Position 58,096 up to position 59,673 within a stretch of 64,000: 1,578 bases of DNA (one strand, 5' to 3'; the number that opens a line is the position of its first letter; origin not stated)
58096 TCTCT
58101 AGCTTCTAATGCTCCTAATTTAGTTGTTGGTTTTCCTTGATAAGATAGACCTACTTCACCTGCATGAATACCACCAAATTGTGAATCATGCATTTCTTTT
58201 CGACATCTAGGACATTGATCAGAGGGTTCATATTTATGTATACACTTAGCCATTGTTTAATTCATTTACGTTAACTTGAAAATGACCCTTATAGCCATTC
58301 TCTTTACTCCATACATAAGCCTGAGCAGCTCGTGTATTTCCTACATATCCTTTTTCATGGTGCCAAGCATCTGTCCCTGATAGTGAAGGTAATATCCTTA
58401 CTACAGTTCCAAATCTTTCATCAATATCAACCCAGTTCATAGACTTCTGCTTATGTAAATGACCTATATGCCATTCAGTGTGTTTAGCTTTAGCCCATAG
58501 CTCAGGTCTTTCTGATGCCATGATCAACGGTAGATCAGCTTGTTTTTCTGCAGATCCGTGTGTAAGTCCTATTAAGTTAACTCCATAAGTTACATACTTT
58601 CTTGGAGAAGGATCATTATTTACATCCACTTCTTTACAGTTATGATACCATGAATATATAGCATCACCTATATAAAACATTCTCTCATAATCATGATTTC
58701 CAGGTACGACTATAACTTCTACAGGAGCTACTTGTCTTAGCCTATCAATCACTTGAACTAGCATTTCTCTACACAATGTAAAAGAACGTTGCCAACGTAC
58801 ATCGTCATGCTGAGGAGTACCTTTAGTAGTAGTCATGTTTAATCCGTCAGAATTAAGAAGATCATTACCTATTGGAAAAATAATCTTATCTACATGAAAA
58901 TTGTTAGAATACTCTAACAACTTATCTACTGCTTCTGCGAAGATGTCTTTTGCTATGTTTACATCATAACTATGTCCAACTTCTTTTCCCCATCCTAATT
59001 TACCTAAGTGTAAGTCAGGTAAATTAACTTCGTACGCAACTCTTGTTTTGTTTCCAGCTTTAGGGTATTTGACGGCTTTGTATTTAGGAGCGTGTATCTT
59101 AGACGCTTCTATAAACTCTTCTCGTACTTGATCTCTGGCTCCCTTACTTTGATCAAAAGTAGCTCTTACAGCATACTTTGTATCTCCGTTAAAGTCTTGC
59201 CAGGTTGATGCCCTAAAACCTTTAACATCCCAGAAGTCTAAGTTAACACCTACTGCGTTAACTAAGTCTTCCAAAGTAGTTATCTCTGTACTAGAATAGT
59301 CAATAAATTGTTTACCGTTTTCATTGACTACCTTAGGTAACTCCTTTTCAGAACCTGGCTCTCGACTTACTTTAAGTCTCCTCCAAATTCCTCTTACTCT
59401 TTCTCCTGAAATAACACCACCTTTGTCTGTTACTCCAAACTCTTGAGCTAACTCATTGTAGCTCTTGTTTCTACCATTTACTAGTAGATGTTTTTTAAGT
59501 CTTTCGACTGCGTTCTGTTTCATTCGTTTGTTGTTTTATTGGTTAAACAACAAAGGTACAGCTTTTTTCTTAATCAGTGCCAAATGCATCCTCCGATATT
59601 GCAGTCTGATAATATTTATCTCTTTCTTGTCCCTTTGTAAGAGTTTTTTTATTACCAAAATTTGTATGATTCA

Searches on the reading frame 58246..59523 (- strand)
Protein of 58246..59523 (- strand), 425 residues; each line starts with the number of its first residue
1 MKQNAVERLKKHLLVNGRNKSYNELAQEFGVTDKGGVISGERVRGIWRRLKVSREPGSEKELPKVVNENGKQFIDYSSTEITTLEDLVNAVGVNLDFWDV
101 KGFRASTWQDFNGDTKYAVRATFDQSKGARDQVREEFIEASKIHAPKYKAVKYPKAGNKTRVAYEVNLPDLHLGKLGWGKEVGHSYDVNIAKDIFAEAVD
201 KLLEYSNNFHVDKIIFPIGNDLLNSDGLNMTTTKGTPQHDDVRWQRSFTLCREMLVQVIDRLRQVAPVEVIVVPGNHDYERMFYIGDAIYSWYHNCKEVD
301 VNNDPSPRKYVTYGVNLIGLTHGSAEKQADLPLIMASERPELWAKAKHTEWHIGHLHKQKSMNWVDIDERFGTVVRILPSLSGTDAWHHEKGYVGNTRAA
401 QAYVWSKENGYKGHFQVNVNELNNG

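Call 11: search_protein_families(library=phrogs, proteins=[window:58246-59523:-], max_evalue=0.00001)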
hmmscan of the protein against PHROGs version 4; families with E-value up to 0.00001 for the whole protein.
window:58246-59523:- (425 aa): 3 families
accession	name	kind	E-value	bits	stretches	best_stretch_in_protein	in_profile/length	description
phrog_704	-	DNA, RNA and nucleotide metabolism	1e-74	253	1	7-421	7-388/390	DNA repair exonuclease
phrog_284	-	DNA, RNA and nucleotide metabolism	1.7e-20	74.4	1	114-410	84-385/398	exonuclease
phrog_20762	-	unknown function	2.2e-12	48.3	1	300-419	2-115/117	-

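Call 12: search_dna_similar(query=window:58246-59523:-, collection=phages, mode=protein, max_rows=15)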
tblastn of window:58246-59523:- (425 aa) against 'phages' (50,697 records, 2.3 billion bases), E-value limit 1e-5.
Records with a match: 1993; places in all: 1998; records where one place covers at least 80% of the query: 3.
Best place of each record, by identity: <60% 1993.
By first word of the organism name: Escherichia 541; Klebsiella 462; Salmonella 366; Vibrio 251; Shigella 39; Flavobacterium 28; Rhodobacter 23; Campylobacter 20; Ruegeria 17; Lactobacillus 17; and 59 more.
By host as written in the record: - 377; Klebsiella pneumoniae 207; Escherichia coli 197; Escherichia coli K-12 MG1655 54; Salmonella enterica subsp. enterica serovar Enteritidis 54; Salmonella enterica 52; Escherichia coli DSM 12242 43; Salmonella enterica subsp. enterica serovar Typhimurium 42; and 379 more.
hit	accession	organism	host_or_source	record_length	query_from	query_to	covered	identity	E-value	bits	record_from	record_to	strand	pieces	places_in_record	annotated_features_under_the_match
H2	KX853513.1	Virus Rctr41k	enrichment culture DAMO/AAA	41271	13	415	95%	36.2%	4e-73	254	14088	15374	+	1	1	phosphoesterase-like protein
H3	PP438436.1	Leptolyngbya phage Lbo-JY46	Leptolyngbya boryana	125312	4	419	98%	32.1%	5e-65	231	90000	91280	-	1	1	hypothetical protein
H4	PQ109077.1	Thermus phage Lalka27b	Thermus thermophilus HB27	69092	84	420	79%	37.1%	6e-60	216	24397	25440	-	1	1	exonuclease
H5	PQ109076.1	Thermus phage Lalka27a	Thermus thermophilus HB27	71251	84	420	79%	37.1%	6e-60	216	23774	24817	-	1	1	exonuclease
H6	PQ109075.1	Thermus phage Lalka8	Thermus thermophilus HB8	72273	84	420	79%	37.1%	6e-60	216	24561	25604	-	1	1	exonuclease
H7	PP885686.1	Tunturiibacter phage Tunturi_3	Tunturiibacter psychrotolerans X5P2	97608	77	410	79%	35.9%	3e-58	211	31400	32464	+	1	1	DNA repair exonuclease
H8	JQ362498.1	Sphingomonas phage PAU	Sphingomonas paucimobilis, Felix ...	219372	170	413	57%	43.9%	9e-64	228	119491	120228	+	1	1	163: gp163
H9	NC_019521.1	Sphingomonas phage PAU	Sphingomonas paucimobilis, Felix ...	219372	170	413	57%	43.9%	9e-64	228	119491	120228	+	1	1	163: DNA repair exonuclease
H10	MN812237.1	Flavobacterium phage vB_FspS_snusmum9-1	Flavobacterium sp. LMO9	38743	158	410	60%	37.9%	3e-47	179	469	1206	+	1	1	hypothetical protein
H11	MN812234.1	Flavobacterium phage vB_FspS_snusmum6-1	Flavobacterium sp. LMO6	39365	158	410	60%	37.9%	3e-47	179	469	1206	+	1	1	hypothetical protein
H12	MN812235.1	Flavobacterium phage vB_FspS_snusmum6-2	Flavobacterium sp. LMO6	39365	158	410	60%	37.9%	3e-47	179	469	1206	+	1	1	hypothetical protein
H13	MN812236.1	Flavobacterium phage vB_FspS_snusmum6-3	Flavobacterium sp. LMO6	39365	158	410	60%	37.9%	3e-47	179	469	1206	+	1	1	hypothetical protein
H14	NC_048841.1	Flavobacterium phage vB_FspS_snusmum6-1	Flavobacterium sp. LMO6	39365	158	410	60%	37.9%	3e-47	179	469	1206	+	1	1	DNA repair exonuclease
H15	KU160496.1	Bacillus phage vB_BhaS-171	Bacillus halmapalus DSM 29712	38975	165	410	58%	38.6%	2e-47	180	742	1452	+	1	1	hypothetical protein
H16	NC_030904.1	Bacillus phage vB_BhaS-171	Bacillus halmapalus DSM 29712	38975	165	410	58%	38.6%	2e-47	180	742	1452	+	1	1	DNA repair exonuclease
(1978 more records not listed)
